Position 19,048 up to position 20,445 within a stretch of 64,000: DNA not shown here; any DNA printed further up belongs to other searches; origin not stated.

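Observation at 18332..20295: Orphan three-gene minus-strand module: HNH-like Zn-finger protein, 2-TM protein, tiny YD-repeat protein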

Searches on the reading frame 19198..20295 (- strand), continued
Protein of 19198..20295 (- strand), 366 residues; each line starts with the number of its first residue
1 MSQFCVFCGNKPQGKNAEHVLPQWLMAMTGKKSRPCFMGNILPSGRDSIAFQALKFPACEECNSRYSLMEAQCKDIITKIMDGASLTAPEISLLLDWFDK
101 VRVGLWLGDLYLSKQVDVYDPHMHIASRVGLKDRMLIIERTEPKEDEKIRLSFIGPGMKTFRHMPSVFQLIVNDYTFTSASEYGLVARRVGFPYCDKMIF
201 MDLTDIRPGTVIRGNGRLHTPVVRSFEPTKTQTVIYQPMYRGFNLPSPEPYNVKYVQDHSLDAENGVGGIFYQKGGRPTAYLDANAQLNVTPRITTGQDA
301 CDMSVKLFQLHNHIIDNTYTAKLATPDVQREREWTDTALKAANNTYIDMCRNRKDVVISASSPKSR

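Call 87: search_protein_families(library=pfam, alignment_id=A5, max_evalue=0.00001)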
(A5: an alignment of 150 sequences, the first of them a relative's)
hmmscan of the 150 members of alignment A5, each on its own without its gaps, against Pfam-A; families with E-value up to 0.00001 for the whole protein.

A. member 1, L093:5833-6240:+ (136 aa): 0 families

B. families by the number of members that match (of 150 scanned): 81 families (the first 25 are shown)
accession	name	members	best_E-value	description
PF00589.27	Phage_integrase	5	4.8e-20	Phage integrase family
PF01381.28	HTH_3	3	2.6e-13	Helix-turn-helix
PF12844.13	HTH_19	3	1.3e-08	Helix-turn-helix domain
PF13560.12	HTH_31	3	4e-07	Helix-turn-helix domain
PF08867.16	FRG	2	2.4e-24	FRG domain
PF02626.20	CT_A_B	2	1.8e-21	Carboxyltransferase domain, subdomain A and B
PF00753.33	Lactamase_B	2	1.5e-17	Metallo-beta-lactamase superfamily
PF00069.31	Pkinase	2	1.2e-15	Protein kinase domain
PF13643.11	DUF4145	2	1.2e-12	Domain of unknown function (DUF4145)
PF00078.32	RVT_1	2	8.9e-10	Reverse transcriptase (RNA-dependent DNA polymerase)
PF07714.23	PK_Tyr_Ser-Thr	2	1.9e-08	Protein tyrosine and serine/threonine kinase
PF00749.27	tRNA-synt_1c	1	1.6e-102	tRNA synthetases class I (E and Q), catalytic domain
PF00474.23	SSF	1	4.4e-81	Sodium:solute symporter family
PF05116.19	S6PP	1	2.2e-77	Sucrose-6F-phosphate phosphohydrolase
PF06147.18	DUF968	1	1e-71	Protein of unknown function (DUF968)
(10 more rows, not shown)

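Call 89: search_solved_structures(query=L178:5791-7935:+, max_evalue=0.01)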
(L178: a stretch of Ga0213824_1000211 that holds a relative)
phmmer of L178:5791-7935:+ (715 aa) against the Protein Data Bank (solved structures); distinct sequences matched with E-value up to 0.01: 0.
